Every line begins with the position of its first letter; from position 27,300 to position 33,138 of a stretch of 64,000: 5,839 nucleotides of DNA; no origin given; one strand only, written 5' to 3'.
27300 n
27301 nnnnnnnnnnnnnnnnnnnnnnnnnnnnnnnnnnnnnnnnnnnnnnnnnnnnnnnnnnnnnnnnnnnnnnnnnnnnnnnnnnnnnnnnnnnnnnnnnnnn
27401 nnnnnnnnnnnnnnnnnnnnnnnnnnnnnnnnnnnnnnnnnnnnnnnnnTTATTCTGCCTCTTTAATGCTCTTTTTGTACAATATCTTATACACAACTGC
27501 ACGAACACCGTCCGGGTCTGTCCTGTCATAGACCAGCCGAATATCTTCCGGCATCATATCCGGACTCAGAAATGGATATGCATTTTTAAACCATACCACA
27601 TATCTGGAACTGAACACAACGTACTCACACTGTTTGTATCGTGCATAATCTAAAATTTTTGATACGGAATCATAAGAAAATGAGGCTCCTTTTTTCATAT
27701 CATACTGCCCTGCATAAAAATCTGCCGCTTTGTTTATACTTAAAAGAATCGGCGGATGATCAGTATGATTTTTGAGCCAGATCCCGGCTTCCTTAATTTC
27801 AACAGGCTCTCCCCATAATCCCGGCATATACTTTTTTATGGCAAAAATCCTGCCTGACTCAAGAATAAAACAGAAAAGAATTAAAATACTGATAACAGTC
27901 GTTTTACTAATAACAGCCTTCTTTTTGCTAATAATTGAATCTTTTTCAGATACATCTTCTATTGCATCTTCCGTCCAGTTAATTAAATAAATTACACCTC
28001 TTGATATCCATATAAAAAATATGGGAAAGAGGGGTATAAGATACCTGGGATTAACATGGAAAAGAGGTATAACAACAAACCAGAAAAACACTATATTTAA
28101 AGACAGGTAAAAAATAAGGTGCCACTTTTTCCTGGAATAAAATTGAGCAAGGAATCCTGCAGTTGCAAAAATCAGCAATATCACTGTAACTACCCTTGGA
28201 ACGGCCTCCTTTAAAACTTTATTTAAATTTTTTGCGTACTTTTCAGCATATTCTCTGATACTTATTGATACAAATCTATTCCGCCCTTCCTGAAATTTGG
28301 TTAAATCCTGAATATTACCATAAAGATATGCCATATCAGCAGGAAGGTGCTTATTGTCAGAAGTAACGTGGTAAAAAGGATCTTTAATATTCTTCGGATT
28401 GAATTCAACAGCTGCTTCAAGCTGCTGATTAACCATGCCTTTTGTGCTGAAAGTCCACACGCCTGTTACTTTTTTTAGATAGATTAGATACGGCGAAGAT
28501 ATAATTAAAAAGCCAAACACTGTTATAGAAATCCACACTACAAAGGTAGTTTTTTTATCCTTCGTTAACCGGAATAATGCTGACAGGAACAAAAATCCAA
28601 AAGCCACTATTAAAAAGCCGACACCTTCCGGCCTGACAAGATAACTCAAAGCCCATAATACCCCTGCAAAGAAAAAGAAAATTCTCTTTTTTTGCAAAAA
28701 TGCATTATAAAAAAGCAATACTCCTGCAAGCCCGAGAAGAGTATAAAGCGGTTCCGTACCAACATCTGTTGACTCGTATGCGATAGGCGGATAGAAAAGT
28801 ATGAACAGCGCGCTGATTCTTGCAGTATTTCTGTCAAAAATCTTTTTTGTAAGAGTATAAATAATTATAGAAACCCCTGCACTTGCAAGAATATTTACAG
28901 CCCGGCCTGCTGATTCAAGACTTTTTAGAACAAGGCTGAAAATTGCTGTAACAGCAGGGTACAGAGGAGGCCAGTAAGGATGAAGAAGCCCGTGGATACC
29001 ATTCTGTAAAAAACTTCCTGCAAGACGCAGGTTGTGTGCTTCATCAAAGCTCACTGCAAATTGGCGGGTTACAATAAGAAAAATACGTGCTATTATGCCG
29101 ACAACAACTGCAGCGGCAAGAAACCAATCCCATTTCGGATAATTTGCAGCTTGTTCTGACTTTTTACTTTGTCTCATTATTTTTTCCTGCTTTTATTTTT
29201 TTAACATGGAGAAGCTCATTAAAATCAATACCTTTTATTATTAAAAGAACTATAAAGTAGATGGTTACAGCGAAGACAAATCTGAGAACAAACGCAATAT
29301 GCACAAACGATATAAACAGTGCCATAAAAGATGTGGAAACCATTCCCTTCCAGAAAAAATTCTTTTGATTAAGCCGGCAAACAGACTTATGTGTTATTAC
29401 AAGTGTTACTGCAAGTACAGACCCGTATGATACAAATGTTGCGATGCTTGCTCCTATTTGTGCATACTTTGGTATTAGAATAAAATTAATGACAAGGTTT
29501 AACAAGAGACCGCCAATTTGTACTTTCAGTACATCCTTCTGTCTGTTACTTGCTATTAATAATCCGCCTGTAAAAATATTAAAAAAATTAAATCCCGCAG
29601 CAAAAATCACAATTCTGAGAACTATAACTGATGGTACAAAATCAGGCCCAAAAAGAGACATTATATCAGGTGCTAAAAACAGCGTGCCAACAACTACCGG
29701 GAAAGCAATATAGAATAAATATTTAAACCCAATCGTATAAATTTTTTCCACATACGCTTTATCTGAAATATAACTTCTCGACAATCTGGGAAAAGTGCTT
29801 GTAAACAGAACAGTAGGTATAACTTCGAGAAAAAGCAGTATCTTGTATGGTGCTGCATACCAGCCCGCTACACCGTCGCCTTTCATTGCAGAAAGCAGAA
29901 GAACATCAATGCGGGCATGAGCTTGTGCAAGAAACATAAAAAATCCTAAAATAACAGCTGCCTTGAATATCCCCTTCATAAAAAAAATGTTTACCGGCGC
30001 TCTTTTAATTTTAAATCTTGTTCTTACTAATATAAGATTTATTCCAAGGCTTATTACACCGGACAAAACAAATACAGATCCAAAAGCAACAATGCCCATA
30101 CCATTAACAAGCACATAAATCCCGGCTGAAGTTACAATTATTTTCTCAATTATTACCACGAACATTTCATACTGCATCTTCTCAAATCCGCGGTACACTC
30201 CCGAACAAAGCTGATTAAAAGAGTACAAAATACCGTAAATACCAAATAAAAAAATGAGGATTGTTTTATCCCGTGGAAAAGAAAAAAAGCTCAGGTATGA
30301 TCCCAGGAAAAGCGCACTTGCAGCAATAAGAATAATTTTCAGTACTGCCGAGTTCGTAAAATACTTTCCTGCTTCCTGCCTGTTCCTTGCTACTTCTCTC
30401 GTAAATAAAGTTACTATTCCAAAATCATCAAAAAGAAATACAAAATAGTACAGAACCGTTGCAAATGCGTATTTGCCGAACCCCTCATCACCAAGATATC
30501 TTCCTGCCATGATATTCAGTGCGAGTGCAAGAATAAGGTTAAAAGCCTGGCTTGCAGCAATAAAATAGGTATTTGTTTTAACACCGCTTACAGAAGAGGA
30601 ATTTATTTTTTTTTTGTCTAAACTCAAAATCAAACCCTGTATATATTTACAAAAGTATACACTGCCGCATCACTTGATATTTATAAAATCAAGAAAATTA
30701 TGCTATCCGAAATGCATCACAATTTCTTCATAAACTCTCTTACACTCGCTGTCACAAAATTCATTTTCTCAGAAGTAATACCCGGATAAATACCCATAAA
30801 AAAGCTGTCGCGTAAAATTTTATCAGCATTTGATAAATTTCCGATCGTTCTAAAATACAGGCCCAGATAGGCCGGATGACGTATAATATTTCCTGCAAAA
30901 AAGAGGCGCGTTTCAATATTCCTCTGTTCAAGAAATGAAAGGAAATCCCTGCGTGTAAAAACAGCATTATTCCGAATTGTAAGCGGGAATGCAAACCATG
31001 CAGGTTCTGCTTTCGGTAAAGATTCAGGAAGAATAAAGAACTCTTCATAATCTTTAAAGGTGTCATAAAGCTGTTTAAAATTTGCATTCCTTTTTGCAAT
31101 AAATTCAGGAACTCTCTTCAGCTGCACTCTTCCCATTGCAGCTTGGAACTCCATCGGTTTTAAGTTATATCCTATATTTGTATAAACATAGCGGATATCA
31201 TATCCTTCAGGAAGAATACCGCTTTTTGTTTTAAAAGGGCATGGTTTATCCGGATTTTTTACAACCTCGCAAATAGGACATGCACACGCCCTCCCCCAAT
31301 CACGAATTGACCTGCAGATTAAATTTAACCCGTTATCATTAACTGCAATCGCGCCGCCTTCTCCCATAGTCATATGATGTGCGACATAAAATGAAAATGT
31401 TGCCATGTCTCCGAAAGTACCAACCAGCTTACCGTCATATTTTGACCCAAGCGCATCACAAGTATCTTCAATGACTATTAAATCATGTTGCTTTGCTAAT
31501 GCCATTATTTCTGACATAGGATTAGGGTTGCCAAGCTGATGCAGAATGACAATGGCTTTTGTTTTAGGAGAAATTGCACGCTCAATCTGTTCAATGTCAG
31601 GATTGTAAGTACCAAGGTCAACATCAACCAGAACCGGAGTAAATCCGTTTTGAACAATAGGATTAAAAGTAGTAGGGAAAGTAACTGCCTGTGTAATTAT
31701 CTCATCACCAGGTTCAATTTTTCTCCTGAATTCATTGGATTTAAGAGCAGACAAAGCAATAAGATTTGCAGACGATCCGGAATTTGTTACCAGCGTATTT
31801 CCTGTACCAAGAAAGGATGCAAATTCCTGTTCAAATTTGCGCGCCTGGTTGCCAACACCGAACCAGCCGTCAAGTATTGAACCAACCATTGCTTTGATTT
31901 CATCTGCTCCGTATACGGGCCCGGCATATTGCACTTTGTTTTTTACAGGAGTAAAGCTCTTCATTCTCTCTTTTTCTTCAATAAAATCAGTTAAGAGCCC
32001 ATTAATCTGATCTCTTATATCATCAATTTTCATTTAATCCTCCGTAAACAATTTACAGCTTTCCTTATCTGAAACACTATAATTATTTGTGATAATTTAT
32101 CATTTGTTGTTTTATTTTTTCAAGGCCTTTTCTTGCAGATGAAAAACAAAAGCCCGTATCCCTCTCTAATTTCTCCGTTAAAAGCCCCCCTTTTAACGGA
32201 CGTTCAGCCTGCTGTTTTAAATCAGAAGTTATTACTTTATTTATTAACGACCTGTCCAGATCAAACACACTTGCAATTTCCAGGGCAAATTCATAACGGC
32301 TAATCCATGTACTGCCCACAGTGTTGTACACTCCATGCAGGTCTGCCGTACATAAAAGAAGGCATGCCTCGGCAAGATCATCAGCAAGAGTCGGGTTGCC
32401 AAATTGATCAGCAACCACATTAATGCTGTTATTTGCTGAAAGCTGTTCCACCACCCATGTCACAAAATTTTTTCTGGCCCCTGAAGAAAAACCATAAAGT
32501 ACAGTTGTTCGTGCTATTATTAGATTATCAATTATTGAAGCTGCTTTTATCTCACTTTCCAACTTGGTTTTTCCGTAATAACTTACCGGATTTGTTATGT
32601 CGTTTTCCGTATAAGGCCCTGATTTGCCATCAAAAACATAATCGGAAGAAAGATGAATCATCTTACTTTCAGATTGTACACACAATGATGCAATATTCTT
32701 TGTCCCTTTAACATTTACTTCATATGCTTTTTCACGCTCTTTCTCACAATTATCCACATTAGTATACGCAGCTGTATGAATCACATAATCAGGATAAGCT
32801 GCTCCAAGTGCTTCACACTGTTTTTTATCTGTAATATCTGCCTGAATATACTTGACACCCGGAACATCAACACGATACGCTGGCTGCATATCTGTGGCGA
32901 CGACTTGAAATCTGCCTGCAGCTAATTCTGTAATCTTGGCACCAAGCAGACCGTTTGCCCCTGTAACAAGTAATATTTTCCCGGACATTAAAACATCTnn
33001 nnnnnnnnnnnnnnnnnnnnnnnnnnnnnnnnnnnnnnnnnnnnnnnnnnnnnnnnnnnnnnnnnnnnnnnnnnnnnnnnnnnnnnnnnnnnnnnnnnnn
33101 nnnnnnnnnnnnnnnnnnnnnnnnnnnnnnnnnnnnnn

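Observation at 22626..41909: Unusual concentration of periplasmic lipid-carrier glycosylation machinery: four GT-C enzymes and four polyprenyl-P-sugar synthases in one locus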

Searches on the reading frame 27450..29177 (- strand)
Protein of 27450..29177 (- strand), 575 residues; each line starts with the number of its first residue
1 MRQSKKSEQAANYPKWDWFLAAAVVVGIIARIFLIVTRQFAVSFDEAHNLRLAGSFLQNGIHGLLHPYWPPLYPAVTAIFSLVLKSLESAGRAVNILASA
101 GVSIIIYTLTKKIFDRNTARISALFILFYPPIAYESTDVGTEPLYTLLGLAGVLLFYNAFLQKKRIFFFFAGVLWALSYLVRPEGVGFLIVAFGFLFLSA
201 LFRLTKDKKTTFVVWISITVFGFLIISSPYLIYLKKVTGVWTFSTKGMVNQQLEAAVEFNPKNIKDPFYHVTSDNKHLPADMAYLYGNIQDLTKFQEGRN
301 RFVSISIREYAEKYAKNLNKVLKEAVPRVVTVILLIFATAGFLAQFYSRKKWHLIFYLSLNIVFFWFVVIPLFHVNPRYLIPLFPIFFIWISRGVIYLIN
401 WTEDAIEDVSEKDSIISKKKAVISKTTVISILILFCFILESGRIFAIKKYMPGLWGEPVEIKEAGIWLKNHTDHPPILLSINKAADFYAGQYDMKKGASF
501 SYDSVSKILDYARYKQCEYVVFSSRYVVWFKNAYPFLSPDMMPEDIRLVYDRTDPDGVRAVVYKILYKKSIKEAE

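Call 3: search_protein_families(library=pfam, proteins=[window:27450-29177:-], max_evalue=0.01)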
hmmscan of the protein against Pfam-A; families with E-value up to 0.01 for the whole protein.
window:27450-29177:- (575 aa): 1 family
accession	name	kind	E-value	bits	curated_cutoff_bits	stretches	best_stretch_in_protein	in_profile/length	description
PF13231.12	PMT_2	-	7.7e-13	49.4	26.1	1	70-222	3-155/160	Dolichyl-phosphate-mannose-protein mannosyltransferase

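Call 12: search_protein_families(library=ncbifam, proteins=[window:27450-29177:-], max_evalue=0.001)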
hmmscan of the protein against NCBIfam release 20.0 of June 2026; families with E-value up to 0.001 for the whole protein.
window:27450-29177:- (575 aa): 2 families
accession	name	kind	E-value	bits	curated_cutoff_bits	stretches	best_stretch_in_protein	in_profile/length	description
NF047440.1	LA3751_2_3_fam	subfamily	3e-09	36.2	200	1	69-226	81-239/460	LA_3751/LA_3752 family putative glycosyltransferase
TIGR04154.1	archaeo_STT3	subfamily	0.00091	17.7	450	1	68-228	68-254/831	oligosaccharyl transferase, archaeosortase A system-associated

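Call 71: search_solved_structures(query=A5, max_evalue=1, show_alignments=1)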
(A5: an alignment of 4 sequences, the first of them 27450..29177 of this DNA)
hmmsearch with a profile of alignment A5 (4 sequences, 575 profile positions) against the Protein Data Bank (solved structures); distinct sequences matched with E-value up to 1: 0.

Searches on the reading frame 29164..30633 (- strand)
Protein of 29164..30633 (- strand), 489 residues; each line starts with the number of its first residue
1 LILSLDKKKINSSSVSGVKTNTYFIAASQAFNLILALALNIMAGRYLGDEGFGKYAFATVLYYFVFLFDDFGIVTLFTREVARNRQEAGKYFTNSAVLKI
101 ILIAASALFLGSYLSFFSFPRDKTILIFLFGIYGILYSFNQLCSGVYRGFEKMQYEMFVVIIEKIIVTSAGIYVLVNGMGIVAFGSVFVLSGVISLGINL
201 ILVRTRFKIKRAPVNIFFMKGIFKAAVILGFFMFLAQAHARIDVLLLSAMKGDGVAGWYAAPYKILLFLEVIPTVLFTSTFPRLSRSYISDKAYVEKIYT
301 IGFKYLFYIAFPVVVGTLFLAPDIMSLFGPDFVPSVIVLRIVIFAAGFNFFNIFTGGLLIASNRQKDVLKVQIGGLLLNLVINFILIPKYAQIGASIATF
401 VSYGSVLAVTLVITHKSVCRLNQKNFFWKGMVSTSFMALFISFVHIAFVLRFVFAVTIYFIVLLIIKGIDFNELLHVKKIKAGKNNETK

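Call 3: search_protein_families(library=pfam, proteins=[window:29164-30633:-], max_evalue=0.01)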
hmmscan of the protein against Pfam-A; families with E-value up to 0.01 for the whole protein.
window:29164-30633:- (489 aa): 3 families
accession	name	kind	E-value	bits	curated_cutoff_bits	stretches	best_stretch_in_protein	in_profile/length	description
PF01943.22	Polysacc_synt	-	1.8e-29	103.5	28.2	1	20-286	3-272/274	Polysaccharide biosynthesis protein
PF13440.11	Polysacc_synt_3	-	2.7e-12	47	23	1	45-328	4-284/293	Polysaccharide biosynthesis protein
PF01554.23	MatE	-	0.00019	21.6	24.9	1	240-385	13-161/161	MatE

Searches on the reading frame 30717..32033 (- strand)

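Call 3: search_protein_families(library=pfam, proteins=[window:30717-32033:-], max_evalue=0.01)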
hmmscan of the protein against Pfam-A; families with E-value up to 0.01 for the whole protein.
window:30717-32033:- (438 aa): 4 families
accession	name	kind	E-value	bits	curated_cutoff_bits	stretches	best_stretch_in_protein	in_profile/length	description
PF01041.23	DegT_DnrJ_EryC1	-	3.7e-93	313.1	19.8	1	44-431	6-359/360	DegT/DnrJ/EryC1/StrS aminotransferase family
PF00266.25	Aminotran_5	-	1.1e-07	31.6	21.5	1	64-197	45-182/371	Aminotransferase class-V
PF01212.27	Beta_elim_lyase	-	6.2e-07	29.5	27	1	55-328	25-267/288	Beta-eliminating lyase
PF01053.26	Cys_Met_Meta_PP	-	0.00011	21.3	27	1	65-191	55-174/381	Cys/Met metabolism PLP-dependent enzyme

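Call 64: search_protein_families(library=ncbifam, proteins=[window:30717-32033:-], max_evalue=1e-10)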
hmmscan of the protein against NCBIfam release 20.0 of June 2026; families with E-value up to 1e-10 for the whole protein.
window:30717-32033:- (438 aa): 7 families
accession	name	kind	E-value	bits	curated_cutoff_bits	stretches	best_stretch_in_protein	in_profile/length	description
NF011936.0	PRK15407.1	equivalog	1.5e-164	547.9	423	1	3-437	6-438/440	lipopolysaccharide biosynthesis protein RfbH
TIGR03588.1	PseC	equivalog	9.1e-56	189.4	423.5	1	36-434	4-379/380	UDP-4-amino-4,6-dideoxy-N-acetyl-beta-L-altrosamine transaminase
NF008687.0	PRK11706.1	equivalog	8.8e-48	162.9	375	1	35-247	3-209/375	dTDP-4-amino-4,6-dideoxygalactose transaminase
TIGR04181.1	NHT_00031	hypoth_equivalog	3.4e-46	157.8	420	1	38-237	5-214/359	LegC family aminotransferase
NF008658.2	PRK11658.1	equivalog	4.6e-45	153.9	631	1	35-434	6-376/379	UDP-4-amino-4-deoxy-L-arabinose aminotransferase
TIGR02379.1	ECA_wecE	subfamily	1.1e-41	142.9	434.85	1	44-247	12-210/376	dTDP-4-amino-4,6-dideoxy-D-glucose transaminase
TIGR04427.1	PLP_DesI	equivalog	1.3e-28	100.2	650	1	61-249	51-230/390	dTDP-4-dehydro-6-deoxyglucose aminotransferase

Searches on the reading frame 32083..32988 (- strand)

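Call 4: search_protein_families(library=pfam, proteins=[window:32083-32988:-], max_evalue=0.01)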
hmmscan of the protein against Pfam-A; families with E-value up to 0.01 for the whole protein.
window:32083-32988:- (301 aa): 6 families
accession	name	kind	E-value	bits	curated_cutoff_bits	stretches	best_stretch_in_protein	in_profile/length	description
PF04321.23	RmlD_sub_bind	-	5.9e-71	239.3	27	1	6-295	3-284/287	RmlD substrate binding domain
PF01370.27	Epimerase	-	1.3e-24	87.4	20.9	1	7-215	2-227/240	NAD dependent epimerase/dehydratase family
PF16363.11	GDP_Man_Dehyd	-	1.2e-12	48.4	27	1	7-183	1-200/332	GDP-mannose 4,6 dehydratase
PF01073.25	3Beta_HSD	-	3e-12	46.6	22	1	7-120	1-122/280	3-beta hydroxysteroid dehydrogenase/isomerase family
PF02719.21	Polysacc_synt_2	-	6.8e-11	42.3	20.2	1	47-191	58-194/293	Polysaccharide biosynthesis protein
PF07993.18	NAD_binding_4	-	4.8e-08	32.9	20.1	1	66-131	89-153/258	Male sterility protein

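Call 64: search_protein_families(library=ncbifam, proteins=[window:32083-32988:-], max_evalue=1e-10)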
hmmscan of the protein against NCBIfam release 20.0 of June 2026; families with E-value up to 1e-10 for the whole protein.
window:32083-32988:- (301 aa): 3 families
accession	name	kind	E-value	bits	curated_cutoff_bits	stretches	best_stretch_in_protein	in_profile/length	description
TIGR01214.1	rmlD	equivalog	7.5e-72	241.8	224.05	1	6-294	2-283/285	dTDP-4-dehydrorhamnose reductase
NF007440.0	PRK09987.1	equivalog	4.8e-29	101.6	308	1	43-297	32-294/299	dTDP-4-dehydrorhamnose reductase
TIGR01179.1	galE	equivalog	4.3e-14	52.1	262.3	1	6-146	2-153/332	UDP-glucose 4-epimerase GalE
